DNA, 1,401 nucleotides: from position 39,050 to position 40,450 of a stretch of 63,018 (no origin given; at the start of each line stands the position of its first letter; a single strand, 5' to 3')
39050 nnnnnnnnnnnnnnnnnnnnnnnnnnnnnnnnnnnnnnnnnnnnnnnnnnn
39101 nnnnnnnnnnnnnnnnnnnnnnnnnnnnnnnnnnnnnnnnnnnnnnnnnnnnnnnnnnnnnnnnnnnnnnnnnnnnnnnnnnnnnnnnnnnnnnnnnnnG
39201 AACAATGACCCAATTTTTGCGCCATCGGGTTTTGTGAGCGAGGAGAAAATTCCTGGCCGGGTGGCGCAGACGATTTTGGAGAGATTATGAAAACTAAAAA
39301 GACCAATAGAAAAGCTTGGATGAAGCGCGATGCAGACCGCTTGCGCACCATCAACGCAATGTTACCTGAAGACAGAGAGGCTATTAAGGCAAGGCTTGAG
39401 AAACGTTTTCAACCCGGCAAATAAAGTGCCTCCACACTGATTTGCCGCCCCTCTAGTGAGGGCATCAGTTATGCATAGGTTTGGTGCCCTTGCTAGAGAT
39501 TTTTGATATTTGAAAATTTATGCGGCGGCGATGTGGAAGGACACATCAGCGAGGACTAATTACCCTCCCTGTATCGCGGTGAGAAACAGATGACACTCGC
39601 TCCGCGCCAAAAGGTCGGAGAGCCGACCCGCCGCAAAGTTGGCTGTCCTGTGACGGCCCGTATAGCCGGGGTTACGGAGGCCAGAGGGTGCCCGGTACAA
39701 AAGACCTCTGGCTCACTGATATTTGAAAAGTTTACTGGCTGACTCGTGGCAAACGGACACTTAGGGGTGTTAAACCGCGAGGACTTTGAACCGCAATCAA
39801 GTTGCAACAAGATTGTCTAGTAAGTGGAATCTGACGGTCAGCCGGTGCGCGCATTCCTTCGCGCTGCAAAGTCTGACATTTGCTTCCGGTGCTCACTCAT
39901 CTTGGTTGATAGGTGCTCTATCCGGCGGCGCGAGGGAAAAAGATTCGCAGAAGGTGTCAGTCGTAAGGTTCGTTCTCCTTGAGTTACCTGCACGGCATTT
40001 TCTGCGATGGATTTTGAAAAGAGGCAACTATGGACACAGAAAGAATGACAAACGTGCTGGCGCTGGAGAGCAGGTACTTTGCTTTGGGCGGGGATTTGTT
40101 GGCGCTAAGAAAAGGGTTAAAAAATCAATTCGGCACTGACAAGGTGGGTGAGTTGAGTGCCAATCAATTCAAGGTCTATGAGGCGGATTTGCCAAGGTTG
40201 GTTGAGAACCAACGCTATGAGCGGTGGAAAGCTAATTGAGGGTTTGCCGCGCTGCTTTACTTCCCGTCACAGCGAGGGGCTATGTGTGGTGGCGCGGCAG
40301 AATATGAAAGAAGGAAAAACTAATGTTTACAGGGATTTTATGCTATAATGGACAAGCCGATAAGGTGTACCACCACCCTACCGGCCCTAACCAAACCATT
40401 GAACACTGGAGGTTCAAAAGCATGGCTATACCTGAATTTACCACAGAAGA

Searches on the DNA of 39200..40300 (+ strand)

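Call 4: search_rna_families(source=window, start=39350, end=40100, threshold=evalue, max_evalue=10, show_alignments=5)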
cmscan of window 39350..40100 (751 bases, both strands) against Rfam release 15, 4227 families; matches with E-value up to 10: 4.
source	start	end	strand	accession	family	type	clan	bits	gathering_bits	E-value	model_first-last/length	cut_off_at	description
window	39608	39725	-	RF00627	P15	Gene;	-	18.5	70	0.2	1-119/119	no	Pseudomonas sRNA P15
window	39611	39687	-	RF01680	P5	Gene; sRNA;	-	18.3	60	1.5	1-71/71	no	Pseudomonas sRNA P5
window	39688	39761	+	RF01618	ceN114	Gene; snRNA; snoRNA; CD-box;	-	16.1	44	4.1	1-63/63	no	Nematode snoRNA ceN114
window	39464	39590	+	RF01881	Xist_exon4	Gene; lncRNA;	-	11.2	100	8.6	1-126/126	no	X-chromosome inactivation gene exon 4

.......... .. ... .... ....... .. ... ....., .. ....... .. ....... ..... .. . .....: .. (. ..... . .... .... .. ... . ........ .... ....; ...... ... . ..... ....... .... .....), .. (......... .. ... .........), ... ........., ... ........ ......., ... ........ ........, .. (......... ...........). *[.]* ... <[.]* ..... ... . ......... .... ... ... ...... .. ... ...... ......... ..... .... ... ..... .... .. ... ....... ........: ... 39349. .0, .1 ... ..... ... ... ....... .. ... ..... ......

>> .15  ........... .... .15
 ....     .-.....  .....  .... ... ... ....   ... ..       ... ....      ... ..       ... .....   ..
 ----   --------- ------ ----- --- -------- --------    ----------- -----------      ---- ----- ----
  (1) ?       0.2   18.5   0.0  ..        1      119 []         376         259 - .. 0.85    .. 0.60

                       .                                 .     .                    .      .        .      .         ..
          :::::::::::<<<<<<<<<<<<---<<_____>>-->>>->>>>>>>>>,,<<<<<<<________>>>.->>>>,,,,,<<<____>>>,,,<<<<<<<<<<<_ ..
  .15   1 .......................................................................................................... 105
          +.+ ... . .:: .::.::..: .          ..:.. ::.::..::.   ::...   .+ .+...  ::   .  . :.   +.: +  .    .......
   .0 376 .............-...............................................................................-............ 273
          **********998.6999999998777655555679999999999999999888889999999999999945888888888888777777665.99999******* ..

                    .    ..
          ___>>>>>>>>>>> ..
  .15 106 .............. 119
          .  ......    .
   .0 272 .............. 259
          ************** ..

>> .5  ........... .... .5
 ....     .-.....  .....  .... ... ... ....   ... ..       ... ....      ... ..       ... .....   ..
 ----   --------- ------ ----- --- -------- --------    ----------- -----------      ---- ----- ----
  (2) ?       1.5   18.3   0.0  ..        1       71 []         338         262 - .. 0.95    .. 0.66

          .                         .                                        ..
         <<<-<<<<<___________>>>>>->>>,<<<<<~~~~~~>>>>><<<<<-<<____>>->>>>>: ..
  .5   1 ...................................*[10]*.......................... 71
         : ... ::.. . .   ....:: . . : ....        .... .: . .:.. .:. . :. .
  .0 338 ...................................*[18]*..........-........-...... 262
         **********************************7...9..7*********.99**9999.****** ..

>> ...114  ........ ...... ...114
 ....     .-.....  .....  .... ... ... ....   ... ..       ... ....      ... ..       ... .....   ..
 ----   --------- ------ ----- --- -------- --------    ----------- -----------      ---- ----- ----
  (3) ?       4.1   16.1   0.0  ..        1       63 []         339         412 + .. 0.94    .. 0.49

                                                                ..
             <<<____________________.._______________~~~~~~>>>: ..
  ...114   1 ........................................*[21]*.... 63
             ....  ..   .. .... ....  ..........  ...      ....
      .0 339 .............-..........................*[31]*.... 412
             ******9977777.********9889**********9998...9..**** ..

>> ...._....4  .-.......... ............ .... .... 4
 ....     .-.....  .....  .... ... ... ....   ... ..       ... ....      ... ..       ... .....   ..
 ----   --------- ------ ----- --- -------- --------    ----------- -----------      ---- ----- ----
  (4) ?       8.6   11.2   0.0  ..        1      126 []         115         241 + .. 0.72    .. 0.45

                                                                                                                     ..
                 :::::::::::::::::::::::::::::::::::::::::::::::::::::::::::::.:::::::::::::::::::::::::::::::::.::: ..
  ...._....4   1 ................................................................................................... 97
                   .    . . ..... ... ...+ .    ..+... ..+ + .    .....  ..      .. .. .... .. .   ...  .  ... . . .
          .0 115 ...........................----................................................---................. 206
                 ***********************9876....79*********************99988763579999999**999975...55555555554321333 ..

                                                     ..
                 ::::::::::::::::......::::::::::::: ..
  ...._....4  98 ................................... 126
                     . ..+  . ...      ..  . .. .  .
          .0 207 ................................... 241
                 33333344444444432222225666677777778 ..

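Call 8: search_dna_similar(query=window:39200-40300:+, collection=phages, mode=distant, max_rows=30)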
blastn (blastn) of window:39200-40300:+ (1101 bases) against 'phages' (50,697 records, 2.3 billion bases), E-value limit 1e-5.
No match.

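Call 40: search_rna_families(source=window, start=39585, end=39715, threshold=evalue, max_evalue=10, show_alignments=6)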
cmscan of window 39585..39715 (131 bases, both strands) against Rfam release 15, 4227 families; matches with E-value up to 10: 6.
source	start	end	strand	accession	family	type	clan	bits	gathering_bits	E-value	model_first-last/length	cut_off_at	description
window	39611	39687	-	RF01680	P5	Gene; sRNA;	-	18.3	60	0.27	1-71/71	no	Pseudomonas sRNA P5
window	39630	39656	-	RF01333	CRISPR-DR20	Gene; CRISPR;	-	11.7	42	8.4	1-36/36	no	CRISPR RNA direct repeat element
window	39608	39715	-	RF00627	P15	Gene;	-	11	70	2.4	12-119/119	5'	Pseudomonas sRNA P15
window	39705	39714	-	RF01276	sR53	Gene; snRNA; snoRNA; CD-box;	-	10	49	2.5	51-60/60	no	Small nucleolar RNA sR53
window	39610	39679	+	RF00140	Alpha_RBS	Cis-reg;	-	9.4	38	3.6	1-110/110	no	Alpha operon ribosome binding site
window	39600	39620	+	RF02744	Rev39_5p_UTR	Cis-reg;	-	9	88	0.94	201-221/300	no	Soft rot Enterobacteriaceae Rev 39 5'UTR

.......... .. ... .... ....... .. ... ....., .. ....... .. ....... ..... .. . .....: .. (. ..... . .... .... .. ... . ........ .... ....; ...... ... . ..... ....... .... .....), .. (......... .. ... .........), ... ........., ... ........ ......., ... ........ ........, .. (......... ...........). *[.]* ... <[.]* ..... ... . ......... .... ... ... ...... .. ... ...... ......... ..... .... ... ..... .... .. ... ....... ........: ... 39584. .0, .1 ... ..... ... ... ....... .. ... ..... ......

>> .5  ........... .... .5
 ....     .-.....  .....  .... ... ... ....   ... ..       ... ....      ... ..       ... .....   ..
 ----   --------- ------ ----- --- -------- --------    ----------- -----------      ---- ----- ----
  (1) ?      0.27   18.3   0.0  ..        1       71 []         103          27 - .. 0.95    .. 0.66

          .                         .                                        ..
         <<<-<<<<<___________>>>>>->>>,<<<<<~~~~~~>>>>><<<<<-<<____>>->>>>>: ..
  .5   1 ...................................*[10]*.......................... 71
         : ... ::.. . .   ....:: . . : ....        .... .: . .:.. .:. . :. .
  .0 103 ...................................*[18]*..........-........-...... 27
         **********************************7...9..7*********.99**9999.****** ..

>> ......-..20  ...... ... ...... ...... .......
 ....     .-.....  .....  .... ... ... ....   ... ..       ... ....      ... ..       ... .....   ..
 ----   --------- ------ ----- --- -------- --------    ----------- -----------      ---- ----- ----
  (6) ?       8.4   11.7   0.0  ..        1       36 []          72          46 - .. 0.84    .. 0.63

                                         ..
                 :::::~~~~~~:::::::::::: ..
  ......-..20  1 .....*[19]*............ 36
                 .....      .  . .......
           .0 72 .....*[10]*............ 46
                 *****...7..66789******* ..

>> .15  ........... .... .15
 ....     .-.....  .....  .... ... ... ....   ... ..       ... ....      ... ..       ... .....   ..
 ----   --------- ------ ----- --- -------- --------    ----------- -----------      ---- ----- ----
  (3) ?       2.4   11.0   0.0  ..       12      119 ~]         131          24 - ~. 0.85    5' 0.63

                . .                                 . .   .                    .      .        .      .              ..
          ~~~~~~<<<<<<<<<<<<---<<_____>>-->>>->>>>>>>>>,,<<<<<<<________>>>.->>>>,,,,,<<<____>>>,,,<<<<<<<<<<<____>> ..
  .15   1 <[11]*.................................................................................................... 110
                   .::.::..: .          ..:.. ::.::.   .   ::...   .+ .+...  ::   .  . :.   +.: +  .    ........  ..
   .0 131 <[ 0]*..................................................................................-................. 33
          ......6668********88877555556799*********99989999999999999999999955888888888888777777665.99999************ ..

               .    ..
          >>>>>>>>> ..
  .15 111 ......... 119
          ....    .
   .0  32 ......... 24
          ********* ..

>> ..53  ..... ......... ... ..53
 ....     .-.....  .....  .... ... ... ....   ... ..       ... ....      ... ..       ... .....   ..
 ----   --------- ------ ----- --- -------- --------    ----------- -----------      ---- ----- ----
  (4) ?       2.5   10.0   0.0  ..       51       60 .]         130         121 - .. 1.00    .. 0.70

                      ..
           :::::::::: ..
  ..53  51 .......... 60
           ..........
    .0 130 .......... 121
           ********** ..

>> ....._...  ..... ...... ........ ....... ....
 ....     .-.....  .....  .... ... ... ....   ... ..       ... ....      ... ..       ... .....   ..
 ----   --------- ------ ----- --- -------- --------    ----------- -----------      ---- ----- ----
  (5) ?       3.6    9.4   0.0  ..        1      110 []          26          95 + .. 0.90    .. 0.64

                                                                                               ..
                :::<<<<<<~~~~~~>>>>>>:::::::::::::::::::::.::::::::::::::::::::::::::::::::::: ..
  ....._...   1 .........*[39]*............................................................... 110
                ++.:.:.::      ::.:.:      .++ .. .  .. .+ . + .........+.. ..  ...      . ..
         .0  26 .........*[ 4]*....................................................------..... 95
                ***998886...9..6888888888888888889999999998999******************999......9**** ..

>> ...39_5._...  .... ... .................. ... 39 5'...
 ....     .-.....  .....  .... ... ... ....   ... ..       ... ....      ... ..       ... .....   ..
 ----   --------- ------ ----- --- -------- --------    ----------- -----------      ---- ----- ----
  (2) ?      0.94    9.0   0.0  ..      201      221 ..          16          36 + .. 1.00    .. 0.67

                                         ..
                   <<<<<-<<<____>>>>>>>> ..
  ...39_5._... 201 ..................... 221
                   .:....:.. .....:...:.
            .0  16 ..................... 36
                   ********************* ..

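Call 69: search_dna_similar(query=window:39425-40029:+, collection=plasmids, mode=distant, max_evalue=0.01, max_rows=10)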
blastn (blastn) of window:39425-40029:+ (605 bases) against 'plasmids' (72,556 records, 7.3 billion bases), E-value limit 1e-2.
No match.

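Call 70: search_dna_similar(query=window:39425-40029:+, collection=ecoli_genomes, mode=distant, max_evalue=0.01, max_rows=10)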
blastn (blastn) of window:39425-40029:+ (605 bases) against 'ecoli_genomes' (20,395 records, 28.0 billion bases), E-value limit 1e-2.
No match.

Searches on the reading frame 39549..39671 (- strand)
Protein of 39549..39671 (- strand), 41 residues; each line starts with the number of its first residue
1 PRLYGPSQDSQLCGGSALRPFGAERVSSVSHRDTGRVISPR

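Call 49: search_protein_families(library=pfam, proteins=[window:39549-39671:-], max_evalue=1)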
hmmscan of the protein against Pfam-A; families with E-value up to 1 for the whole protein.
seq(41 aa): 0 families

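Call 50: search_protein_families(library=phrogs, proteins=[window:39549-39671:-], max_evalue=1)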
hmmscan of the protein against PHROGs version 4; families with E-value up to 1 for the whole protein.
seq(41 aa): 0 families

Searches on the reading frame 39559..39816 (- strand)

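Call 49: search_protein_families(library=pfam, proteins=[window:39559-39816:-], max_evalue=1)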
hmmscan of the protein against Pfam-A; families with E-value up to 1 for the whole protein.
seq(86 aa): 0 families

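Call 50: search_protein_families(library=phrogs, proteins=[window:39559-39816:-], max_evalue=1)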
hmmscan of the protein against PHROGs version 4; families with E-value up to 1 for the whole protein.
seq(86 aa): 1 family
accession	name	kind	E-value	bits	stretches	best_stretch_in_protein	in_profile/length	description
phrog_19295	-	unknown function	0.27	11.8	1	10-19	21-30/33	-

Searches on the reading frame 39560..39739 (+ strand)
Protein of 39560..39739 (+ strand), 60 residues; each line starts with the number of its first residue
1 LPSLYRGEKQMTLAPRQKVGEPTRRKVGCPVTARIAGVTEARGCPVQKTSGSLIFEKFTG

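Call 49: search_protein_families(library=pfam, proteins=[window:39560-39739:+], max_evalue=1)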
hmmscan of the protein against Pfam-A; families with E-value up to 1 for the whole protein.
seq(60 aa): 0 families

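Call 50: search_protein_families(library=phrogs, proteins=[window:39560-39739:+], max_evalue=1)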
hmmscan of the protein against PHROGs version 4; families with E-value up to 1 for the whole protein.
seq(60 aa): 0 families

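Call 81: search_protein_representatives(protein=window:39590-39739:+)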
Query: 50 residues. Proteins with E-value up to 0.001 (for the whole library): 4; up to 1e-10: 0; up to 1e-30: 0. The best 4 are listed.
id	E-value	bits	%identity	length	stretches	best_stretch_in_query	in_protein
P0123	1.3e-08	50.3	36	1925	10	7-49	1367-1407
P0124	1.2e-07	47.2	36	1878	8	20-42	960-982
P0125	2.7e-07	46.2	39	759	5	12-46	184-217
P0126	7.3e-04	35.6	34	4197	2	8-46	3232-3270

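Call 83: search_protein_families(library=pfam, proteins=[P0123, P0125], max_evalue=0.001)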
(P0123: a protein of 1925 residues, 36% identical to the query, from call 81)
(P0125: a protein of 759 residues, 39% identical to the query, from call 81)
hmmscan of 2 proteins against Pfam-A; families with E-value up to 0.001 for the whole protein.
P0123 (1925 aa): 1 family
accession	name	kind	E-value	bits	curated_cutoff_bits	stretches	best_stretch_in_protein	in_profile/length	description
PF22901.2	dsrm_Ferlin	-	3.9e-11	43.6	27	0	775-831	20-76/90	Ferlin dsRNA-binding domain-like domain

P0125 (759 aa): 7 families
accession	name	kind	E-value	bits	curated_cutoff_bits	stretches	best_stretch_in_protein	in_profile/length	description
PF02369.22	Big_1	-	2.8e-20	72.7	34.9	2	583-657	17-91/93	Bacterial Ig-like domain (group 1)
PF16640.11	Big_3_5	-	3.1e-13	50.5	35.5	0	282-365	5-82/88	Bacterial Ig-like domain (group 3)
PF09061.11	Stirrup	-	5e-07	30.3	26.6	0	132-165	11-44/79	Stirrup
PF07523.18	Big_3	-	4.8e-05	24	21.2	0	530-553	39-61/68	Bacterial Ig-like domain (group 3)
PF04008.19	Adenosine_kin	-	0.00017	21.8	25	0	432-474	36-78/154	Adenosine specific kinase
PF21992.2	DUF6927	-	0.00019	21.7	27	0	322-352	32-63/74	Domain of unknown function (DUF6927)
PF03659.20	Glyco_hydro_71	-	0.00056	19.2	34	0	111-160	326-372/375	Glycosyl hydrolase family 71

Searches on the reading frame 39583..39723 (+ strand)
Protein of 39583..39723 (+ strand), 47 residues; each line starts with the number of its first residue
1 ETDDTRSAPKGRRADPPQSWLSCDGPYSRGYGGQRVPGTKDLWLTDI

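Call 49: search_protein_families(library=pfam, proteins=[window:39583-39723:+], max_evalue=1)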
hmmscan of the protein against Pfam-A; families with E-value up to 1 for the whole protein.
seq(47 aa): 0 families

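Call 50: search_protein_families(library=phrogs, proteins=[window:39583-39723:+], max_evalue=1)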
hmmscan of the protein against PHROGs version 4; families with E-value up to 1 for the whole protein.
seq(47 aa): 1 family
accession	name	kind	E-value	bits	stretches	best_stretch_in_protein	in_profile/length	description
phrog_9299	-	unknown function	0.77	10.8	0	3-19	4-22/28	-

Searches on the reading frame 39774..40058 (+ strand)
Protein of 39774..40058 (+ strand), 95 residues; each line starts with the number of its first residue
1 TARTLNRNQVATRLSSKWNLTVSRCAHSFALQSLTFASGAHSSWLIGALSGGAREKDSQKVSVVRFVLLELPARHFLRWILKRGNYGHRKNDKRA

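Call 49: search_protein_families(library=pfam, proteins=[window:39774-40058:+], max_evalue=1)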
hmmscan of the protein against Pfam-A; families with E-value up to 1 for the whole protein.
seq(95 aa): 1 family
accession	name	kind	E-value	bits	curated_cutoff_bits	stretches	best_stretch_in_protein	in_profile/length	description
PF06485.17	Tab2-like_N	-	0.11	12.9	25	1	8-65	10-69/103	RNA-binding protein Tab2/Atab2 N terminal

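Call 50: search_protein_families(library=phrogs, proteins=[window:39774-40058:+], max_evalue=1)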
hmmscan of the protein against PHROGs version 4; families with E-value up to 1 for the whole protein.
seq(95 aa): 0 families

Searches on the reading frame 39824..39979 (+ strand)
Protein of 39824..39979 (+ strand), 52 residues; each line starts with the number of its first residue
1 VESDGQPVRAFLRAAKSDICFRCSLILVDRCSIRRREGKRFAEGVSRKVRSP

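Call 49: search_protein_families(library=pfam, proteins=[window:39824-39979:+], max_evalue=1)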
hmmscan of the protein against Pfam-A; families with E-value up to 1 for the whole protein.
seq(52 aa): 0 families

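Call 50: search_protein_families(library=phrogs, proteins=[window:39824-39979:+], max_evalue=1)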
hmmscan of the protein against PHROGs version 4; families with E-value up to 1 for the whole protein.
seq(52 aa): 1 family
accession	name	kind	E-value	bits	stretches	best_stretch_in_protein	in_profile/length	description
phrog_38118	-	unknown function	0.28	12.2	1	7-30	28-51/64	-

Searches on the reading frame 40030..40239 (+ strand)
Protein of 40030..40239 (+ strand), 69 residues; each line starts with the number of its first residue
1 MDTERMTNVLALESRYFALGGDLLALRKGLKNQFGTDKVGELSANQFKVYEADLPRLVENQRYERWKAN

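Call 14: search_protein_families(library=pfam, proteins=[window:40030-40239:+], max_evalue=0.01)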
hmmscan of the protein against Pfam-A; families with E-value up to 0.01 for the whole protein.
window:40030-40239:+ (69 aa): 0 families

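Call 15: search_protein_families(library=phrogs, proteins=[window:40030-40239:+], max_evalue=0.01)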
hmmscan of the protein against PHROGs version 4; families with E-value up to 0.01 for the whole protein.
window:40030-40239:+ (69 aa): 0 families

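Call 17: find_related_loci(query=window:40030-40239:+, collection=viral_contigs, flank=5000)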
Query window:40030-40239:+ (69 aa) in viral_contigs; peptide patterns used: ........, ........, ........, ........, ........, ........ (x = any residue, [..] = any of these).
8 stretches matched a pattern, but none encodes a relative of the query by tblastn (E <= 1e-3).

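Call 19: find_encoding_contigs(protein=window:40030-40239:+, flank=3000, max_places=10)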
Protein window:40030-40239:+ (69 aa): no gene with exactly this product is on record in the collection.

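Call 21: find_homologous_proteins(query=window:40030-40239:+, max_evalue=0.001)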
Query window:40030-40239:+ (69 aa): 1 proteins with E <= 0.001 among 1 candidates.
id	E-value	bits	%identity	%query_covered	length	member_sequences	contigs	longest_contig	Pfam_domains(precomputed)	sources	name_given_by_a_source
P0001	6.0e-38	145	100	100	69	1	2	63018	-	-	-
